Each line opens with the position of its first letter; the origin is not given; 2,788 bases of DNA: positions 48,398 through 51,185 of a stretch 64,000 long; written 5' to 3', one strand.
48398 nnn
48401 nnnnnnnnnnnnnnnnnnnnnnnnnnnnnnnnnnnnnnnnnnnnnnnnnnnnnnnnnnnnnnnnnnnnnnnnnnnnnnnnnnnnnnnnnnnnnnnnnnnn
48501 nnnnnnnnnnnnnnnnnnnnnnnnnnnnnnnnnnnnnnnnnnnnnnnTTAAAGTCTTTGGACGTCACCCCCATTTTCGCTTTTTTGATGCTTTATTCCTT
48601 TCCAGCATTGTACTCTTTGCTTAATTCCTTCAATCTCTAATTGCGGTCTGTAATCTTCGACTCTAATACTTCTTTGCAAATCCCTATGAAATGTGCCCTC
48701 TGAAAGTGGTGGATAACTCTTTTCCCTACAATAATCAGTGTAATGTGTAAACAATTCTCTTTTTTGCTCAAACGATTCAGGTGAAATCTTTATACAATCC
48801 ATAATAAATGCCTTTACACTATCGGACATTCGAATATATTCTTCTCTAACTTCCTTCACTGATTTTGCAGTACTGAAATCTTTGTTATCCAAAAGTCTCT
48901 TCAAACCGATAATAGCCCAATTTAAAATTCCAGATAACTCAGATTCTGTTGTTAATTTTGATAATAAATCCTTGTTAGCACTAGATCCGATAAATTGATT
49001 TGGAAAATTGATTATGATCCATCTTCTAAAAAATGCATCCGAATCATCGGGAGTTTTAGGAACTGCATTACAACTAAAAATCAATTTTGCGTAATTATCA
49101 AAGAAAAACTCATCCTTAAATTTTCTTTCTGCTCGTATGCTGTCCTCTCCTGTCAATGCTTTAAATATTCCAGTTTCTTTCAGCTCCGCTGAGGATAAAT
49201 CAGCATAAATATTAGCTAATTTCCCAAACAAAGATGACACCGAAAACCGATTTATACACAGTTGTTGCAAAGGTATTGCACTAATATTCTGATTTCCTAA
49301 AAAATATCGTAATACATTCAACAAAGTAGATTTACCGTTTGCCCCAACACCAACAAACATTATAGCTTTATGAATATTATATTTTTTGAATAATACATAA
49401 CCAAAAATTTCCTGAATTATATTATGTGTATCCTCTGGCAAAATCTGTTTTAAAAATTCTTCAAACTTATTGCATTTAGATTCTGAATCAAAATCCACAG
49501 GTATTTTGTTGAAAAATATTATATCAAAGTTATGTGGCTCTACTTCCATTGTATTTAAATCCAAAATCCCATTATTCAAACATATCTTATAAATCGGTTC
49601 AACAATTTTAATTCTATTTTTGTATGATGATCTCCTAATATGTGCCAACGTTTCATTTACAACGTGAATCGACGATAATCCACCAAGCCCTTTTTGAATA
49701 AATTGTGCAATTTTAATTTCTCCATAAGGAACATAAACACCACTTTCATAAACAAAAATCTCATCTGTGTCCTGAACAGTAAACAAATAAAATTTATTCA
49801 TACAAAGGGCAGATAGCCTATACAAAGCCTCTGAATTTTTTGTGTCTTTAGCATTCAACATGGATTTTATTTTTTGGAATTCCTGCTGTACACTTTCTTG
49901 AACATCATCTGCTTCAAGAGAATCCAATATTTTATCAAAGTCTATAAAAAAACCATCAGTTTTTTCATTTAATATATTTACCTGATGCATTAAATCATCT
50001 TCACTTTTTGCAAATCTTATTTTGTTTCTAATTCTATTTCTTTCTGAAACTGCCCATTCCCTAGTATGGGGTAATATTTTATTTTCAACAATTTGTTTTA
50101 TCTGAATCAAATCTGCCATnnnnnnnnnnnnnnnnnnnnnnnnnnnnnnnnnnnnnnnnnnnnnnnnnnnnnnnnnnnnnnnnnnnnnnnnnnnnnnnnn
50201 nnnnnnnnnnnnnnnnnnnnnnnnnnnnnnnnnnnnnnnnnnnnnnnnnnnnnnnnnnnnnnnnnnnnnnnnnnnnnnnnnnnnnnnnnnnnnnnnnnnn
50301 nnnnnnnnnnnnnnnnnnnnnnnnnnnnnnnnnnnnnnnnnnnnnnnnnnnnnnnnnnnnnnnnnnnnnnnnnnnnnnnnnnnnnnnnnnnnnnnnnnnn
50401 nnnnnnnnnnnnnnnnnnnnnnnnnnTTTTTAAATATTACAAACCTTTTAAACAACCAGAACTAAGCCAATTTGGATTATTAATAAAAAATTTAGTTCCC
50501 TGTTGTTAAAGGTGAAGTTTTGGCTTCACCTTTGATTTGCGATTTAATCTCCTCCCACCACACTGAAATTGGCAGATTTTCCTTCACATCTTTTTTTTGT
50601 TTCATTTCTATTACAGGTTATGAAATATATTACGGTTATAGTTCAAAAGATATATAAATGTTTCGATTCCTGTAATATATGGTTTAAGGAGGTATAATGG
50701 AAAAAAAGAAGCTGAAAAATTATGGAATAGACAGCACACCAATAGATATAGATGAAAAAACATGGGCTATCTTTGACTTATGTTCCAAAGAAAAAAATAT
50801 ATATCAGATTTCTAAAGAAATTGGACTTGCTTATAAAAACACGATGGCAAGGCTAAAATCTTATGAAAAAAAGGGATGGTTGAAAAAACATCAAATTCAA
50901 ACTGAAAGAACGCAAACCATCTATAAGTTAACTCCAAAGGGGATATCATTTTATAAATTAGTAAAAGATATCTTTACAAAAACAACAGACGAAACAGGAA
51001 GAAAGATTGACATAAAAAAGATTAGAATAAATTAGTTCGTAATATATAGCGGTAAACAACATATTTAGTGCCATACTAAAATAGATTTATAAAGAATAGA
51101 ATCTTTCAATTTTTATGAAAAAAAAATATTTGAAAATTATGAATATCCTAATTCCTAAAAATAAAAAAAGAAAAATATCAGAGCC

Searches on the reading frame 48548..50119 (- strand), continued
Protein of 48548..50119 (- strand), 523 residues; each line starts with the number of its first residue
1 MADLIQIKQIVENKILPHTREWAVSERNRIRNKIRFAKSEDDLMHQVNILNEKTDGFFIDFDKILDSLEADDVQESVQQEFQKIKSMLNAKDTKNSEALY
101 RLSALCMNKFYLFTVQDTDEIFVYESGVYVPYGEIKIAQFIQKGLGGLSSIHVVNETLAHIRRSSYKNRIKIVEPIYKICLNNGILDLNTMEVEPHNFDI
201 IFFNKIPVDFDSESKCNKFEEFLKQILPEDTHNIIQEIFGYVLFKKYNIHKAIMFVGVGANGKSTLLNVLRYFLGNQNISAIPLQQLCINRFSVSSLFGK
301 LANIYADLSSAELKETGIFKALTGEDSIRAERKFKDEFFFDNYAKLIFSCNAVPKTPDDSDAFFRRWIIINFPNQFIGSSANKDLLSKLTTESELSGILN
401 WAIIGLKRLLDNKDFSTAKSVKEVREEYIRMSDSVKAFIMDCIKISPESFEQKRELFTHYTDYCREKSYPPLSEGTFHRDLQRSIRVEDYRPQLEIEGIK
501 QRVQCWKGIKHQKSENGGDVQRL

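Call 73: search_dna_similar(query=window:48548-50119:-, collection=plasmids, mode=protein, max_rows=40, max_evalue=1e-20)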
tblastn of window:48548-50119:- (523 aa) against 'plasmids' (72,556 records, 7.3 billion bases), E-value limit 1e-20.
Records with a match: 22; places in all: 26; records where one place covers at least 80% of the query: 2.
Best place of each record, by identity: <60% 22.
By first word of the organism name: Sulfolobus 4; Loigolactobacillus 3; Halarchaeum 2; Pediococcus 2; Alicyclobacillus 1; Halomarina 1; Haloterrigena 1; Salinibacter 1; Haloquadratum 1; Halalkalicoccus 1; and 5 more.
By predicted mobility (MOB-suite, as given by PLSDB): non-mobilizable 19; mobilizable 3.
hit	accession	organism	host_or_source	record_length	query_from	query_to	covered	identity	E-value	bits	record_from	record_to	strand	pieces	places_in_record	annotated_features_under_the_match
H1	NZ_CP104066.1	Alicyclobacillus dauci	cell culture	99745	117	485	71%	36.8%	1e-60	223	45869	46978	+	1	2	DNA primase family protein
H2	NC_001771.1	Sulfolobus islandicus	-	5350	60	518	88%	28.6%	7e-44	173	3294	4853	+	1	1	phage/plasmid primase, P4 family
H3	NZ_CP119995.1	Halomarina sp. PSR21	cell culture,saline soil from Tarim ...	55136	105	500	76%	31.5%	8e-51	194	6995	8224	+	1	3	phage/plasmid primase, P4 family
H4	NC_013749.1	Haloterrigena turkmenica DSM 5511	-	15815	105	501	76%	30.7%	3e-44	175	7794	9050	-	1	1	DNA primase family protein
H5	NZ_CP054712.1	Halarchaeum sp. CBA1220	solar salt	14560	101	503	77%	29.0%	6e-43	171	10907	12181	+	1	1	phage/plasmid primase, P4 family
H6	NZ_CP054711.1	Halarchaeum sp. CBA1220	solar salt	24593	101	503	77%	29.0%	1e-42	170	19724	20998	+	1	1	phage/plasmid primase, P4 family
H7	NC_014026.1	Salinibacter ruber M8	-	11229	107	510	77%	28.3%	7e-41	165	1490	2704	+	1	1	phage/plasmid primase, P4 family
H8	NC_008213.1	Haloquadratum walsbyi DSM 16790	-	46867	100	522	81%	26.4%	9e-35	147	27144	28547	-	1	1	phage/plasmid primase, P4 family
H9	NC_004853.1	Sulfolobus islandicus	-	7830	216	510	56%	36.8%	4e-47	183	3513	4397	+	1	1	phage/plasmid primase, P4 family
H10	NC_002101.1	Sulfolobus islandicus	-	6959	195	509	60%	31.1%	2e-33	142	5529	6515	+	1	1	phage/plasmid primase, P4 family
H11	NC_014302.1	Halalkalicoccus jeotgali B3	-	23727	92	491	76%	23.9%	3e-24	114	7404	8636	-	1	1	phage/plasmid primase, P4 family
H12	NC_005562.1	Acidianus ambivalens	-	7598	195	509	60%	30.2%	4e-33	141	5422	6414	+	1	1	phage/plasmid primase, P4 family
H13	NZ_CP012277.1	Pediococcus damnosus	brewery environment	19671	179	514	64%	27.6%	8e-26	119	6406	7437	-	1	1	phage/plasmid primase, P4 family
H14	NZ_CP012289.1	Pediococcus damnosus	pilsner beer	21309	179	514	64%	27.6%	8e-26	119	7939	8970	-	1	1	phage/plasmid primase, P4 family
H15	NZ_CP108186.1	Streptomyces virginiae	-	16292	179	481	58%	29.8%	9e-27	122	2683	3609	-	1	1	phage/plasmid primase, P4 family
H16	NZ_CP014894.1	Loigolactobacillus backii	cell culture,brewery environment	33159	179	514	64%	26.4%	7e-23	110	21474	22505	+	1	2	phage/plasmid primase, P4 family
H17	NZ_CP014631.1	Loigolactobacillus backii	cell culture,light wheat beer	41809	179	514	64%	26.4%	7e-23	110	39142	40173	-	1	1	phage/plasmid primase, P4 family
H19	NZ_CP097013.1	Enterococcus faecalis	whole organism,pet food (BARF)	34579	185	482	57%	28.5%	6e-22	107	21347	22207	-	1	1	phage/plasmid primase, P4 family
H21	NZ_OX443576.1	Lactiplantibacillus carotarum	carrot juice fermentation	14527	179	469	56%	28.2%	3e-24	115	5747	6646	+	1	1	phage/plasmid primase, P4 family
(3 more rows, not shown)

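Call 74: get_annotated_region(hit=H4, flank=1500)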
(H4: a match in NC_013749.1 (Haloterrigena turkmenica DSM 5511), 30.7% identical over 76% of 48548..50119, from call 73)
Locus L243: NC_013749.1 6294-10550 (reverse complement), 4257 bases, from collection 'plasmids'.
description: Haloterrigena turkmenica DSM 5511 plasmid pHTUR06, complete sequence
organism: Haloterrigena turkmenica DSM 5511 (NCBI taxid 543526)
taxonomy: Archaea; Euryarchaeota; Halobacteria; Halobacteriales; Natrialbaceae; Haloterrigena; Haloterrigena turkmenica; Haloterrigena turkmenica DSM 5511
host: -; source: -; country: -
typing (MOB-suite, as given by PLSDB): non-mobilizable
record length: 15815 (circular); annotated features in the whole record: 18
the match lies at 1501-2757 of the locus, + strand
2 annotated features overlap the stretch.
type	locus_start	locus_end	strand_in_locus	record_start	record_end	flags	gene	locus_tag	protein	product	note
CDS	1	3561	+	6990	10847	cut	-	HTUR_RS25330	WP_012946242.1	DNA primase family protein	GO:0006260 - DNA replication [Evidence IEA]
CDS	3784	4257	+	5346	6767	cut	-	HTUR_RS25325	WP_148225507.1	glycosyl hydrolase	-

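Call 75: get_annotated_region(hit=H5, flank=1500)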
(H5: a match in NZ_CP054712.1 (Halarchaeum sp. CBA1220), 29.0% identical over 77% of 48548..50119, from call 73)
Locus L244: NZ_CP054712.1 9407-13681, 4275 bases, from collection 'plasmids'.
description: Halarchaeum sp. CBA1220 plasmid pCBA1220-05, complete sequence
organism: Halarchaeum sp. CBA1220 (NCBI taxid 1853682)
taxonomy: Archaea; Euryarchaeota; Halobacteria; Halobacteriales; Halobacteriaceae; Halarchaeum; Halarchaeum sp. CBA1220
host: -; source: solar salt; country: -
typing (MOB-suite, as given by PLSDB): non-mobilizable
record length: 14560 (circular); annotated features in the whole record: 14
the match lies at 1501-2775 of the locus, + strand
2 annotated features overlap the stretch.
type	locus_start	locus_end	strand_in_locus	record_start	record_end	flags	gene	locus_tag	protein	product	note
CDS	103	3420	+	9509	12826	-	-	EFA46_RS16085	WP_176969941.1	phage/plasmid primase, P4 family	GO:0006260 - DNA replication [Evidence IEA]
CDS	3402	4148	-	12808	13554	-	-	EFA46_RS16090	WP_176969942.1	ribbon-helix-helix domain-containing protein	-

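Call 76: get_annotated_region(hit=H7, flank=1500)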
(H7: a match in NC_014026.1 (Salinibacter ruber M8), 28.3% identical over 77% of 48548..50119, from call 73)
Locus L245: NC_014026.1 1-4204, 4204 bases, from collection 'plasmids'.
description: Salinibacter ruber M8 plasmid pSR11, complete sequence
organism: Salinibacter ruber M8 (NCBI taxid 761659)
taxonomy: Bacteria; Rhodothermota; Rhodothermia; Rhodothermales; Salinibacteraceae; Salinibacter; Salinibacter ruber; Salinibacter ruber M8
host: -; source: -; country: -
typing (MOB-suite, as given by PLSDB): non-mobilizable
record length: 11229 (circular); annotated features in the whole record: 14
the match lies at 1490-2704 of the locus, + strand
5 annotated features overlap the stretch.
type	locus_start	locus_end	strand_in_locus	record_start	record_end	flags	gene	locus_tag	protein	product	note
CDS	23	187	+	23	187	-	-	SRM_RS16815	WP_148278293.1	ribbon-helix-helix protein, CopG family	-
CDS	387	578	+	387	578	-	-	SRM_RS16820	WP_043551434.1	hypothetical protein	-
CDS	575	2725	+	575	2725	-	-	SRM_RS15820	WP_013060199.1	phage/plasmid primase, P4 family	GO:0006260 - DNA replication [Evidence IEA]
CDS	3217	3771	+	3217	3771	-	-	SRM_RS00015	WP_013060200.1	hypothetical protein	-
CDS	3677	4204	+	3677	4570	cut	-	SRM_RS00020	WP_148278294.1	terminase family protein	-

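Call 77: get_annotated_region(hit=H9, flank=1500)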
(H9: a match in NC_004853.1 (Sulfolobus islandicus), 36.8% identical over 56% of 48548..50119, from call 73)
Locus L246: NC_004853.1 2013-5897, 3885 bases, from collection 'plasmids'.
description: Sulfolobus islandicus plasmid pHEN7, complete sequence
organism: Sulfolobus islandicus (NCBI taxid 43080)
taxonomy: Archaea; Thermoproteota; Thermoprotei; Sulfolobales; Sulfolobaceae; Sulfolobus; Sulfolobus islandicus
host: -; source: -; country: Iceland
typing (MOB-suite, as given by PLSDB): non-mobilizable
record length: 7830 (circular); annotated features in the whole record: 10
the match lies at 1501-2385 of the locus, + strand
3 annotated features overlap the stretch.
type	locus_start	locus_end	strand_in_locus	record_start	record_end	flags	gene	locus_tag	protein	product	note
CDS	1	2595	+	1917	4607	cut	-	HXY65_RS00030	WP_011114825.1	phage/plasmid primase, P4 family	GO:0006260 - DNA replication [Evidence IEA]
CDS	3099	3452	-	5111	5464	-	-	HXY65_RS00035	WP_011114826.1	hypothetical protein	-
CDS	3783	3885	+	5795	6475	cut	-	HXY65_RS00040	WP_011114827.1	hypothetical protein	-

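Call 78: get_annotated_region(hit=H10, flank=1500)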
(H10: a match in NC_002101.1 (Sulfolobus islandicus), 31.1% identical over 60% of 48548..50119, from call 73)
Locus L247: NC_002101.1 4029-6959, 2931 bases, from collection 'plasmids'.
description: Sulfolobus islandicus plasmid pRN2, complete sequence
organism: Sulfolobus islandicus (NCBI taxid 43080)
taxonomy: Archaea; Thermoproteota; Thermoprotei; Sulfolobales; Sulfolobaceae; Sulfolobus; Sulfolobus islandicus
host: -; source: -; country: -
typing (MOB-suite, as given by PLSDB): non-mobilizable
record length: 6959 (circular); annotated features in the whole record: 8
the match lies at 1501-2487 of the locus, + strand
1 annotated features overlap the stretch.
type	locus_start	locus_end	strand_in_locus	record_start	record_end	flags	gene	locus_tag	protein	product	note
CDS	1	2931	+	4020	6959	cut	-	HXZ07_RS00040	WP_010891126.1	phage/plasmid primase, P4 family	GO:0006260 - DNA replication [Evidence IEA]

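Call 79: get_annotated_region(hit=H12, flank=1500)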
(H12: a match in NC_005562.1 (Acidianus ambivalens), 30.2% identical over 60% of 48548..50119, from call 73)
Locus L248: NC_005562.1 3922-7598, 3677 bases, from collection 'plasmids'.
description: Acidianus ambivalens plasmid pDL10, complete sequence
organism: Acidianus ambivalens (NCBI taxid 2283)
taxonomy: Archaea; Thermoproteota; Thermoprotei; Sulfolobales; Sulfolobaceae; Acidianus; Acidianus ambivalens
host: -; source: -; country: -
typing (MOB-suite, as given by PLSDB): non-mobilizable
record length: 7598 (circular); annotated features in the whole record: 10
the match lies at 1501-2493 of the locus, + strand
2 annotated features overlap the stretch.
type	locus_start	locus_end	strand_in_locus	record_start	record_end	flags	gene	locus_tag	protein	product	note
CDS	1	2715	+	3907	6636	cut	-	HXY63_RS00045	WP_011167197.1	phage/plasmid primase, P4 family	GO:0006260 - DNA replication [Evidence IEA]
CDS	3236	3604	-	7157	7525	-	-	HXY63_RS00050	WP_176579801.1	hypothetical protein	-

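Call 80: get_annotated_region(hit=H3, flank=1500)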
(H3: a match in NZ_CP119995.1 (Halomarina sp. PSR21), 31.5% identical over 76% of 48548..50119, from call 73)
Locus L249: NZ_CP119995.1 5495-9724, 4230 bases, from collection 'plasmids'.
description: Halomarina sp. PSR21 plasmid unnamed3, complete sequence
organism: Halomarina sp. PSR21 (NCBI taxid 3033386)
taxonomy: Archaea; Euryarchaeota; Halobacteria; Halobacteriales; Haloarculaceae; Halomarina; Halomarina sp. PSR21
host: -; source: cell culture,saline soil from Tarim Basin; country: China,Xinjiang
typing (MOB-suite, as given by PLSDB): non-mobilizable
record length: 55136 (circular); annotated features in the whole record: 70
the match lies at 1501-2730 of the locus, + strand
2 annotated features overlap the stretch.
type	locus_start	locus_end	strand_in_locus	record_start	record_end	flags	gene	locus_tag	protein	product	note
CDS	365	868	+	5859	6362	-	-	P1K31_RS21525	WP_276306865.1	hypothetical protein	-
CDS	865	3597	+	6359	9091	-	-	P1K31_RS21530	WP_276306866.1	phage/plasmid primase, P4 family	GO:0006260 - DNA replication [Evidence IEA]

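Call 81: get_annotated_region(hit=H8, flank=1500)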
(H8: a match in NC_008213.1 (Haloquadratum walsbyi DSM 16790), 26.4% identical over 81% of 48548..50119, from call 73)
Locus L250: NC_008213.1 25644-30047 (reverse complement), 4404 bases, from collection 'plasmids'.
description: Haloquadratum walsbyi DSM 16790 plasmid PL47, complete sequence
organism: Haloquadratum walsbyi DSM 16790 (NCBI taxid 362976)
taxonomy: Archaea; Euryarchaeota; Halobacteria; Halobacteriales; Haloferacaceae; Haloquadratum; Haloquadratum walsbyi; Haloquadratum walsbyi DSM 16790
host: -; source: -; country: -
typing (MOB-suite, as given by PLSDB): non-mobilizable
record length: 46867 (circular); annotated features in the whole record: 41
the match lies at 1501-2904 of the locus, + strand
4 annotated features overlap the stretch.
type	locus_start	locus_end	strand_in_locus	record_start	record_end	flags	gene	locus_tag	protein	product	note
CDS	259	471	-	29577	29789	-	-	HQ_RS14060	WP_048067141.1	hypothetical protein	-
CDS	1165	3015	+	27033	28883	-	-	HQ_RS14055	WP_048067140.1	phage/plasmid primase, P4 family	GO:0006260 - DNA replication [Evidence IEA]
CDS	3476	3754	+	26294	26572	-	-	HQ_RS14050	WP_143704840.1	hypothetical protein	-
CDS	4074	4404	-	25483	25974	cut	-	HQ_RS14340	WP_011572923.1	HNH endonuclease signature motif containing protein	-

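Call 82: get_annotated_region(hit=H13, flank=1500)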
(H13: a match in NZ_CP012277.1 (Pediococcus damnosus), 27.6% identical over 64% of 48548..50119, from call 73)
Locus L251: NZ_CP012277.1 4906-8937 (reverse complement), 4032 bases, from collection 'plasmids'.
description: Pediococcus damnosus strain TMW 2.1533 plasmid pL21533-2, complete sequence
organism: Pediococcus damnosus (NCBI taxid 51663)
taxonomy: Bacteria; Bacillota; Bacilli; Lactobacillales; Lactobacillaceae; Pediococcus; Pediococcus damnosus
host: -; source: brewery environment; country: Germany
typing (MOB-suite, as given by PLSDB): non-mobilizable; replicon rep_cluster_1511
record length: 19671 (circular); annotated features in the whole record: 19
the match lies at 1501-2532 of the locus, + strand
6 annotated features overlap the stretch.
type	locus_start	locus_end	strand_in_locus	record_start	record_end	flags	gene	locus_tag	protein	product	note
CDS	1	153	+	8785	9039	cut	-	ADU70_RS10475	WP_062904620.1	hypothetical protein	-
CDS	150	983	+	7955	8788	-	-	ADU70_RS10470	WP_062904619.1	bifunctional DNA primase/polymerase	-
CDS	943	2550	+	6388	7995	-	-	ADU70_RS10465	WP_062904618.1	phage/plasmid primase, P4 family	GO:0006260 - DNA replication [Evidence IEA]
CDS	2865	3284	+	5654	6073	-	-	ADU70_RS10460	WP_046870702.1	hypothetical protein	-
CDS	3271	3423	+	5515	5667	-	-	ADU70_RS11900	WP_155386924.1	hypothetical protein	-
CDS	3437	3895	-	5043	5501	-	-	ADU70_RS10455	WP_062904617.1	phage terminase small subunit P27 family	-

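Call 83: get_annotated_region(hit=H1, flank=1500)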
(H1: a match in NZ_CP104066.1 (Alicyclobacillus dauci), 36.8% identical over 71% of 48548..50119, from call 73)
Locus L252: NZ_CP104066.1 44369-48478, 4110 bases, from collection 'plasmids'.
description: Alicyclobacillus dauci strain DSM 28700 plasmid unnamed2, complete sequence
organism: Alicyclobacillus dauci (NCBI taxid 1475485)
taxonomy: Bacteria; Bacillota; Bacilli; Bacillales; Alicyclobacillaceae; Alicyclobacillus; Alicyclobacillus dauci
host: -; source: cell culture; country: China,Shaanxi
typing (MOB-suite, as given by PLSDB): non-mobilizable
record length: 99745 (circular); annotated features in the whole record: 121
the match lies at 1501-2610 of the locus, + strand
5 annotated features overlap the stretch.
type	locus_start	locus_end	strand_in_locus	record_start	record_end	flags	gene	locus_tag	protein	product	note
CDS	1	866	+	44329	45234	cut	-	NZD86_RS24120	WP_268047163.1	hypothetical protein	-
CDS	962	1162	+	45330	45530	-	-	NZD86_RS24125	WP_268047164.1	helix-turn-helix transcriptional regulator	-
CDS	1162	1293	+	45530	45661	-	-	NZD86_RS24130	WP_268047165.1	hypothetical protein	-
CDS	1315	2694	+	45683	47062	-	-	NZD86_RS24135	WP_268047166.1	DNA primase family protein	GO:0006260 - DNA replication [Evidence IEA]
CDS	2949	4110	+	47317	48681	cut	-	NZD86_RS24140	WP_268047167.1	DEAD/DEAH box helicase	-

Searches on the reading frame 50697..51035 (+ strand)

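Call 9: search_protein_families(library=pfam, proteins=[window:50697-51035:+], max_evalue=0.01)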
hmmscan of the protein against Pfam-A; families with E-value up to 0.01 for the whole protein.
window:50697-51035:+ (112 aa): 5 families
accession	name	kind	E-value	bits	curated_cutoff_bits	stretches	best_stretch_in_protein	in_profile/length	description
PF14947.12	HTH_45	-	0.00053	20.4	25.5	1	24-94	10-74/77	Winged helix-turn-helix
PF01638.23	HxlR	-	0.0011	19.2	20.8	1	25-92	11-79/91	HxlR-like helix-turn-helix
PF07381.18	EarA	-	0.0046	17.2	22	0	26-87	19-88/90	EarA-like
PF13601.12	HTH_34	-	0.0071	16.9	27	1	34-89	16-72/80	Winged helix DNA-binding domain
PF13463.12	HTH_27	-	0.0078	16.9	22.2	0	31-82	17-68/68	Winged helix DNA-binding domain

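Call 24: search_protein_families(library=ncbifam, proteins=[window:50697-51035:+], max_evalue=0.01)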
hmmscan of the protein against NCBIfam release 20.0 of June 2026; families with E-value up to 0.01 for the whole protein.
window:50697-51035:+ (112 aa): 6 families
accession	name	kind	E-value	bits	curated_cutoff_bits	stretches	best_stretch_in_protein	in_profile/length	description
TIGR04176.1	MarR_EPS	equivalog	8.5e-05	22.6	88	1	36-94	22-82/105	MarR family EPS-associated transcriptional regulator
NF053610.1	Sso10a_fam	subfamily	0.0006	19.8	60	1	24-85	9-63/64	Sso10a family chromatin protein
NF040595.1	HTH_Cbp1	equivalog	0.00083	19.3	140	1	19-94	49-122/135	CRISPR DNA repeat-binding protein Cbp1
NF050133.1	TransRegFabT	equivalog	0.0022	18.3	200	1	31-104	42-115/138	fatty acid biosynthesis transcriptional regulator FabT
NF040820.1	trans_reg_LrpA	equivalog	0.005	16.8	250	1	18-78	2-64/141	HTH-type transcriptional regulator LrpA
TIGR04472.1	reg_rSAM_mob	hypoth_equivalog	0.0093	16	240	0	34-85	47-98/141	radical SAM mobile pair system MarR family transcriptional regulator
